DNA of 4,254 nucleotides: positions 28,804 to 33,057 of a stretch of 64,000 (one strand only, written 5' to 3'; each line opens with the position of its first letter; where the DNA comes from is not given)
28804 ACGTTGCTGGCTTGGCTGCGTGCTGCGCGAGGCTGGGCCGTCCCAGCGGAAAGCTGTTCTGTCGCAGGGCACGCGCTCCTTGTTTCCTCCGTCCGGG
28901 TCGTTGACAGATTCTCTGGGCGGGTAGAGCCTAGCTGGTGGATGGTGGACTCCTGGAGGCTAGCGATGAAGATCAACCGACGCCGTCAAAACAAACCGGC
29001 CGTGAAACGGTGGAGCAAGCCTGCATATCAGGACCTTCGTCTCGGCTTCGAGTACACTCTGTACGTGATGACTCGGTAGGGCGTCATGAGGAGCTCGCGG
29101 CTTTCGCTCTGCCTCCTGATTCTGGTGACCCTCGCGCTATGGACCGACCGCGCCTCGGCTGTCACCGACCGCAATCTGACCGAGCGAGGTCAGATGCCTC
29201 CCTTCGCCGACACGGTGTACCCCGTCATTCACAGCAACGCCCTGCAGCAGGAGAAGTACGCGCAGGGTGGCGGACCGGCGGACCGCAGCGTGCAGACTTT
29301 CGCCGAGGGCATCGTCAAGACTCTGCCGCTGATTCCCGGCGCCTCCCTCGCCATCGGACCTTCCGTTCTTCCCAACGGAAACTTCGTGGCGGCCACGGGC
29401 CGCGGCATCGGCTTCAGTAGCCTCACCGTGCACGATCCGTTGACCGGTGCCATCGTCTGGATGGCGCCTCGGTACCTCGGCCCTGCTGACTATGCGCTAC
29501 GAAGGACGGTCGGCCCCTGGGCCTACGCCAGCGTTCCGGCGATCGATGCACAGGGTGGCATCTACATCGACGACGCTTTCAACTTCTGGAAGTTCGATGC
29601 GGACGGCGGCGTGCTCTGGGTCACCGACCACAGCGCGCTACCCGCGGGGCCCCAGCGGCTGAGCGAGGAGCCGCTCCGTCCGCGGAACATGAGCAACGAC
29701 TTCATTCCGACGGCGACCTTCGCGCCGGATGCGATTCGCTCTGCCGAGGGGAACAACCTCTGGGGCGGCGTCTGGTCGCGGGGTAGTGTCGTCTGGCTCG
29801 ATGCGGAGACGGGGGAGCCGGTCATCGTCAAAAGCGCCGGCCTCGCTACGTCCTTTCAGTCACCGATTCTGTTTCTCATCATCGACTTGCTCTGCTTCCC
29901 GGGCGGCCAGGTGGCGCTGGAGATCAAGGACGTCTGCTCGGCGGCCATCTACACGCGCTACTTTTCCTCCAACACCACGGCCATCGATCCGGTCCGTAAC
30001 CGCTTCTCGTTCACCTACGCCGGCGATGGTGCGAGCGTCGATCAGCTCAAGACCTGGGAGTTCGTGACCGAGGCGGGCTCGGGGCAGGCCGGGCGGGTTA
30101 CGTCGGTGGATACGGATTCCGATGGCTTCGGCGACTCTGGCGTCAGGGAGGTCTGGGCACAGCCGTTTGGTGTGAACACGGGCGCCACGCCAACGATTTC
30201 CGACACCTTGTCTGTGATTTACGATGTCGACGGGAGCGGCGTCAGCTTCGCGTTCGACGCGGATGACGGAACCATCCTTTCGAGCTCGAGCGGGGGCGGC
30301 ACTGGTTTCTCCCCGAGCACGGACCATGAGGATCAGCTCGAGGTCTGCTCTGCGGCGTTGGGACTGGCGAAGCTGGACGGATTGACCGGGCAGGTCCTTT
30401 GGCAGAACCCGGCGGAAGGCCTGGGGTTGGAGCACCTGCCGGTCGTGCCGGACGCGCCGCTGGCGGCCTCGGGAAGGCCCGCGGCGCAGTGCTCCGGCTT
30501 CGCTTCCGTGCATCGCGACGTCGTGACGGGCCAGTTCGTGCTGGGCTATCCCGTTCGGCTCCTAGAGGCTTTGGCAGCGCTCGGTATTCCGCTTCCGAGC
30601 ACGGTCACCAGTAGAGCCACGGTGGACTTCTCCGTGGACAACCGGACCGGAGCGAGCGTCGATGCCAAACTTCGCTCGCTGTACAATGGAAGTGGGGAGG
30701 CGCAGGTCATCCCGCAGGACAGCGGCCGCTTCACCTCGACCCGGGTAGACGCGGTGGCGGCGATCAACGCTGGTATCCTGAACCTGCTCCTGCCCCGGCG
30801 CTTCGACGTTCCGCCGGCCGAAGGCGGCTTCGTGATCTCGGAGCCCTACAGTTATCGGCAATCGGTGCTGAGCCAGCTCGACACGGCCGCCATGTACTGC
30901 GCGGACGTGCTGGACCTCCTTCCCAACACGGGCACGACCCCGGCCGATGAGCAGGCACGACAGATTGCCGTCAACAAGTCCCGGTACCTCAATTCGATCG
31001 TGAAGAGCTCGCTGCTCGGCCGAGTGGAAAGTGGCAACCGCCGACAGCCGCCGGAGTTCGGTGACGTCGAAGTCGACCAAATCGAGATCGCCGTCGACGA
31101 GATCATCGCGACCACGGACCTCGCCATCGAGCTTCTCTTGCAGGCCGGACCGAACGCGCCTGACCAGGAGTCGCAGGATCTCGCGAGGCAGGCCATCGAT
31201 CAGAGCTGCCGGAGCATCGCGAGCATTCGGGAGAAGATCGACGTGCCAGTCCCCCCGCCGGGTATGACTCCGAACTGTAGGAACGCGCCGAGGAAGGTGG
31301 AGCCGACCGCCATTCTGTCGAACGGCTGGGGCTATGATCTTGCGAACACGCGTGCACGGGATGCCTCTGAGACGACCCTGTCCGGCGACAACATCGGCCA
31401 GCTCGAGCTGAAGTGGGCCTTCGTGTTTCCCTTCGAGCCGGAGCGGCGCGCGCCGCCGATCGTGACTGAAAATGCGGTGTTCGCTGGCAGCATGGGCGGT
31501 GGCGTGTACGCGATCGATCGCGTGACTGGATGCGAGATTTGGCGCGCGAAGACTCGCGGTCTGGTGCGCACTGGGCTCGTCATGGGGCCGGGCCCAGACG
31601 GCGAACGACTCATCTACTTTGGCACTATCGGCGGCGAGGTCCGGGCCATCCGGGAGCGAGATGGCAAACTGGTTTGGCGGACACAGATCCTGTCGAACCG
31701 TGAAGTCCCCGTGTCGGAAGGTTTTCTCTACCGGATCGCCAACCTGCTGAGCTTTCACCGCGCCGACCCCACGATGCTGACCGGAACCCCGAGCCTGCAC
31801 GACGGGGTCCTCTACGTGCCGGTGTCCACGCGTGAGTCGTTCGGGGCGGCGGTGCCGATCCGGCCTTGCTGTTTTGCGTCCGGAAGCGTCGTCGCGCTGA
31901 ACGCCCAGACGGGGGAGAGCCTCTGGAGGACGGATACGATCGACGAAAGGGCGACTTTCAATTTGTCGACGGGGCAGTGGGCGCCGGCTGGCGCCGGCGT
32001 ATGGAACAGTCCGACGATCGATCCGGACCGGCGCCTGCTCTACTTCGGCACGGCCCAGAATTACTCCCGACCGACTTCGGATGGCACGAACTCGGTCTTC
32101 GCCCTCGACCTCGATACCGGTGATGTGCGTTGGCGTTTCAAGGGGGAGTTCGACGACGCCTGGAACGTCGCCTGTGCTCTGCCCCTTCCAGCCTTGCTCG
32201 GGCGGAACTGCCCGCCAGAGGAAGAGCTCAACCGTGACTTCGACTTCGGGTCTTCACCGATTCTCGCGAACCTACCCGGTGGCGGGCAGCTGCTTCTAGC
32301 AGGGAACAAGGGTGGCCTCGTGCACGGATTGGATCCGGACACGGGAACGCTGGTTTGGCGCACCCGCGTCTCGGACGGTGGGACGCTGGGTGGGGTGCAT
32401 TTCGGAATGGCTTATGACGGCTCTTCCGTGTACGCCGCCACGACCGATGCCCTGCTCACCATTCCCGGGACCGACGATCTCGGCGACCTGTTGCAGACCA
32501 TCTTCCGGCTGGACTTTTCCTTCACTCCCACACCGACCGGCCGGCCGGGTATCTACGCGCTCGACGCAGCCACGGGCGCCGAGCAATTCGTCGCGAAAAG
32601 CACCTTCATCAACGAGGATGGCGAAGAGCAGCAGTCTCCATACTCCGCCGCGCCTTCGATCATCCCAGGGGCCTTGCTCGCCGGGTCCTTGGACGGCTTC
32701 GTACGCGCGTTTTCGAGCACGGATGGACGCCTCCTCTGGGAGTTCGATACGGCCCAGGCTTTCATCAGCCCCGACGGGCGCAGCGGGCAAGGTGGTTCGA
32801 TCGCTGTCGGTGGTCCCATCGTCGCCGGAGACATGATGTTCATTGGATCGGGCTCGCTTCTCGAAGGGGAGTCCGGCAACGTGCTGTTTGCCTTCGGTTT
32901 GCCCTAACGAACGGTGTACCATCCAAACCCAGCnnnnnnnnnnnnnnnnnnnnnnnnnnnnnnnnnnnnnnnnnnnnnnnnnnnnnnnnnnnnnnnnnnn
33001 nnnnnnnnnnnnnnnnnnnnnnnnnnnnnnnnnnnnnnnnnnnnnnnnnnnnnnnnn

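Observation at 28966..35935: Non-canonical pqq operon: a 3.8-kb quinoprotein gene is wedged between pqqA and pqqB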

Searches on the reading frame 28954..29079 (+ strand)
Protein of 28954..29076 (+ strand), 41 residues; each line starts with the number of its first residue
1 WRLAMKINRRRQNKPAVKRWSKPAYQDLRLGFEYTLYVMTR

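Call 8: search_protein_families(library=ncbifam, proteins=[window:28966-29079:+], max_evalue=0.01)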
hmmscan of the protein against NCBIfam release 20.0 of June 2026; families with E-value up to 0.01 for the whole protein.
window:28966-29079:+ (37 aa): 1 family
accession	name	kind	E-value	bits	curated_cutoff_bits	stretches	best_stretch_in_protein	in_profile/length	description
TIGR02107.1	PQQ_syn_pqqA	equivalog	1.8e-07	30.9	20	1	16-34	1-19/21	pyrroloquinoline quinone precursor peptide PqqA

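Call 89: find_homologous_proteins(query=window:28954-29076:+, max_evalue=10)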
Query seq(41 aa) (41 aa): 1 proteins with E <= 10 among 1 candidates.
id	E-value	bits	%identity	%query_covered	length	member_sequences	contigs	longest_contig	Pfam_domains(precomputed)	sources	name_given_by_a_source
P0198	6.9e-16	73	95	90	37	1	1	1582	PF08042.17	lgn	-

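Call 90: find_encoding_contigs(protein=P0198, flank=3000, max_places=5)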
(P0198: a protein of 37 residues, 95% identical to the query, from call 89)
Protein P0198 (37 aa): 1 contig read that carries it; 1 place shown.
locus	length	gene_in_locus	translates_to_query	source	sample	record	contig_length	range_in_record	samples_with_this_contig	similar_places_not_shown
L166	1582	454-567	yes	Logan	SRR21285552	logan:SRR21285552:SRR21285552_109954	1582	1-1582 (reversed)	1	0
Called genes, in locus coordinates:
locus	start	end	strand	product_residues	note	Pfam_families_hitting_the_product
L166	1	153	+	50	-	?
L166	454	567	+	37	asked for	PF08042:PqqA (faint)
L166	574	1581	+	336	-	?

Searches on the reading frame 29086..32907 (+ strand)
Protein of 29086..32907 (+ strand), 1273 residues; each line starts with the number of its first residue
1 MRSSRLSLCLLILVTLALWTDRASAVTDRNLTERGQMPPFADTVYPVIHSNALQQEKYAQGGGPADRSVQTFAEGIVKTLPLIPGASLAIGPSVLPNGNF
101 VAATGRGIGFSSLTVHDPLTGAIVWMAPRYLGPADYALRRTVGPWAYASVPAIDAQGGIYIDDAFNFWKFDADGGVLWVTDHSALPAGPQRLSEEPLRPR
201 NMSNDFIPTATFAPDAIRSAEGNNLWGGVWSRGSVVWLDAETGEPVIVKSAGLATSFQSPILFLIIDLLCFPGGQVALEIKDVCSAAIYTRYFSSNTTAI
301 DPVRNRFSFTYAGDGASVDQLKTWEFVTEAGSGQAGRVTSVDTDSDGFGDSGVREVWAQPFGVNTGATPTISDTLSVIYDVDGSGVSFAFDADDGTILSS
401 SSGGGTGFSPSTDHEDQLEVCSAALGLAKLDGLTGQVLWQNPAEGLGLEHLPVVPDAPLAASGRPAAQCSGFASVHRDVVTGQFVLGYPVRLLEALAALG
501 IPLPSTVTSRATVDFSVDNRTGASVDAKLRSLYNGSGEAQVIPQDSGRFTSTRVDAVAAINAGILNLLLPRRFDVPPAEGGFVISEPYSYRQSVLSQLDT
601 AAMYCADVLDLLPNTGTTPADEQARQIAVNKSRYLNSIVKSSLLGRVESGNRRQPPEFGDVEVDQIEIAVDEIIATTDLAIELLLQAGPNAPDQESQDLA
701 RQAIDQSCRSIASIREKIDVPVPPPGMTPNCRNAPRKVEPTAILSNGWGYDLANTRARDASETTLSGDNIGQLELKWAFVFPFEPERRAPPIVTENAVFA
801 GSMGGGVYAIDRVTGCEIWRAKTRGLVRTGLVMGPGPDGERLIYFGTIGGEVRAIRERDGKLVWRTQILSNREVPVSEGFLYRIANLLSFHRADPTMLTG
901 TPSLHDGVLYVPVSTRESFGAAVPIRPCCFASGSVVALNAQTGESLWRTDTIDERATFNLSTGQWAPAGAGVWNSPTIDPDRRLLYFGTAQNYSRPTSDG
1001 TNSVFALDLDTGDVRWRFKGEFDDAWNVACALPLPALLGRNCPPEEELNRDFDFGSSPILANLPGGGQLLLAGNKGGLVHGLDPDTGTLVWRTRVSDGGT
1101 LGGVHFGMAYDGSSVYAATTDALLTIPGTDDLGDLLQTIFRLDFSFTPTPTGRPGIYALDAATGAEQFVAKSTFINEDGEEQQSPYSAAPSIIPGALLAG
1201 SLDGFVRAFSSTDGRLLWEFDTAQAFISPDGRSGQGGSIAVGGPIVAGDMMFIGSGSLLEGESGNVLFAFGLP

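Call 7: search_protein_families(library=pfam, proteins=[window:29086-32904:+], max_evalue=0.01)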
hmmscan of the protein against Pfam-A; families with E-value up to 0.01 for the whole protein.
window:29086-32904:+ (1273 aa): 3 families
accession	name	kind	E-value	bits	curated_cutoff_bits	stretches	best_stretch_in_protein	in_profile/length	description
PF13360.13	PQQ_2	-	5.5e-31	108.4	27.6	4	789-1017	67-232/233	Outer membrane protein assembly factor BamB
PF01011.28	PQQ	-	2.1e-21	76.7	26.7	1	763-1028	17-294/595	Glucose/ethanol/alcohol dehydrogenase, beta-propeller domain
PF13570.13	Beta-prop_ACSF4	-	1.4e-16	61.2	133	1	775-868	41-131/329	Beta-alanine-activating enzyme, beta-propeller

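Call 8: search_protein_families(library=ncbifam, proteins=[window:29086-32904:+], max_evalue=0.01)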
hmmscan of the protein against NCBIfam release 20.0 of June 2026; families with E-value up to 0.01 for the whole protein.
window:29086-32904:+ (1273 aa): 5 families
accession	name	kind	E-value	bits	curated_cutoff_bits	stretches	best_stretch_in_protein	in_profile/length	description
TIGR03300.1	assembly_YfgL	equivalog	8.7e-24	83.9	285.2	1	789-870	59-135/377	outer membrane protein assembly factor BamB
TIGR03075.1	PQQ_enz_alc_DH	subfamily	6.4e-22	77.8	480.05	2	762-870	36-150/530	PQQ-dependent dehydrogenase, methanol/ethanol family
TIGR04528.1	acido_non_PQQ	subfamily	8.5e-16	57.8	650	1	934-1024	164-265/493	acido-empty-quinoprotein group A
NF008351.0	PRK11138.1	equivalog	1.6e-15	56.5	423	1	790-868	64-148/394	outer membrane protein assembly factor BamB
TIGR03074.1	PQQ_membr_DH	subfamily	1.2e-10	40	832.65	1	931-1028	353-459/783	membrane-bound PQQ-dependent dehydrogenase, glucose/quinate/shikimate family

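Call 10: find_homologous_proteins(query=window:29086-32904:+)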
Query window:29086-32904:+ (1273 aa): 6 proteins with E <= 0.001 among 8000 candidates.
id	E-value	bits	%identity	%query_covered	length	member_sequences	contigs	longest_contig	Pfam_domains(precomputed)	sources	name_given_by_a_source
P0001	5.4e-217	741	52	56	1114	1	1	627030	PF00526.24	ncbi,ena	-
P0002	1.0e-215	737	52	55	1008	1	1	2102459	PF04755.19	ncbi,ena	-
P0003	2.5e-215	736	52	55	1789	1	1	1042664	PF00526.24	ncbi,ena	-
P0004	2.0e-204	700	50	53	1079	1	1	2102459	-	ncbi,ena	-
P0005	1.4e-203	697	49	54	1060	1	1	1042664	-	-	-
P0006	1.2e-183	631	47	53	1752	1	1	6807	PF00526.24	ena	-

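Call 12: find_encoding_contigs(protein=P0001, flank=10000, max_places=3)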
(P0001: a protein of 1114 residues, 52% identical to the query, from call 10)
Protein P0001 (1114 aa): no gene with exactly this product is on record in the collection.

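Call 13: find_encoding_contigs(protein=P0002, flank=10000, max_places=3)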
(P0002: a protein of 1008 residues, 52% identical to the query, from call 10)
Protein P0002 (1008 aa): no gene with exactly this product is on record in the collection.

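Call 19: find_encoding_contigs(protein=P0006, flank=10000, max_places=3)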
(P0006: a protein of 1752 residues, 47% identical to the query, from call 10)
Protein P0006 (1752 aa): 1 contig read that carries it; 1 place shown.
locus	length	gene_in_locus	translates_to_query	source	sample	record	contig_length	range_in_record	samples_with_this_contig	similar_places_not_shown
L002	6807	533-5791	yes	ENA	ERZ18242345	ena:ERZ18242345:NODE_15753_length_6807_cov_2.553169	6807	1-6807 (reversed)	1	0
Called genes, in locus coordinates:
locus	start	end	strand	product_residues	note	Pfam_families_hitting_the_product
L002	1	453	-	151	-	?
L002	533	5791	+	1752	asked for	PF00526:Dicty_CTDC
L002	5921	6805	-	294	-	?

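Call 52: list_cluster_members(proteins=[P0001, P0002, P0003, P0004, P0127, P0131])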
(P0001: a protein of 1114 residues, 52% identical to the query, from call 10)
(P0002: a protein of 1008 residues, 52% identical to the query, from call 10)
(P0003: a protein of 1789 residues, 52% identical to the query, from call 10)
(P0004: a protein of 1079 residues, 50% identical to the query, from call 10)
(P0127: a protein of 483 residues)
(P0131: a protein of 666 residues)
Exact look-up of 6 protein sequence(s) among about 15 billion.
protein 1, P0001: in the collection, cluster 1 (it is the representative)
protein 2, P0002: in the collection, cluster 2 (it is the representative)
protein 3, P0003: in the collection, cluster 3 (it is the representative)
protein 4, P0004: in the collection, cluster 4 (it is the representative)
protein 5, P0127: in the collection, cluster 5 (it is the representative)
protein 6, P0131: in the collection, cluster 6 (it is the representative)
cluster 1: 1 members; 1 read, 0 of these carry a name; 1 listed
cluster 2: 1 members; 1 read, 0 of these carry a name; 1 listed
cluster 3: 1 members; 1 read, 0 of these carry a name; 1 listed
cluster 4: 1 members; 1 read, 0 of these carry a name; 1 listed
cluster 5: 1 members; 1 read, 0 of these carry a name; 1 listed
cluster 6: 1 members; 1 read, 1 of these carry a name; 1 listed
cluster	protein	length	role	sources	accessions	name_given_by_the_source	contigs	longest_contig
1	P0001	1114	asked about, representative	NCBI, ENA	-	-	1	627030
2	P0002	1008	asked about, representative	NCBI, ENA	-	-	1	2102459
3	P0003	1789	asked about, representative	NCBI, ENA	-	-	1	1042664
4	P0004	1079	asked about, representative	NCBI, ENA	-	-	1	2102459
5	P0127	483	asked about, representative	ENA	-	-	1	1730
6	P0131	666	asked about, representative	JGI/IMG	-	outer membrane protein assembly factor BamB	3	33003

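Call 78: find_encoding_contigs(protein=window:29086-32907:+, flank=3000, max_places=5)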
Protein window:29086-32907:+ (1273 aa): 1 contig read that carries it; 1 place shown.
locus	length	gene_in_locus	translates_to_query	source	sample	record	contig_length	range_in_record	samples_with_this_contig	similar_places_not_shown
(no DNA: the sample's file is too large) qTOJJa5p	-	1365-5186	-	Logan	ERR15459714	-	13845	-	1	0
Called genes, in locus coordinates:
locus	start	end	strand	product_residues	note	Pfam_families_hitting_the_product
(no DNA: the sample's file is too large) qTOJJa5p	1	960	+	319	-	?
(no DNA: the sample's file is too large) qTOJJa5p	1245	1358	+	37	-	PF08042:PqqA (faint)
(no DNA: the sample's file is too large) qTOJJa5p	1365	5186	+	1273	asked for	PF01011:PQQ, PF13360:PQQ_2 (weak), PF13570:Beta-prop_ACSF4 (weak), PF13360:PQQ_2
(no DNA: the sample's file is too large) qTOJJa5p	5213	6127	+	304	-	PF12706:Lactamase_B_2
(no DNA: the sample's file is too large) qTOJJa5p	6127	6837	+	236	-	PF03070:TENA_THI-4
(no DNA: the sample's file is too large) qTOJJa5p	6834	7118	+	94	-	PF05402:PqqD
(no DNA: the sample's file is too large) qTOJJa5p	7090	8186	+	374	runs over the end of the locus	PF04055:Radical_SAM, PF13186:SPASM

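Call 93: find_encoding_contigs(protein=P0004, flank=10000, max_places=3)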
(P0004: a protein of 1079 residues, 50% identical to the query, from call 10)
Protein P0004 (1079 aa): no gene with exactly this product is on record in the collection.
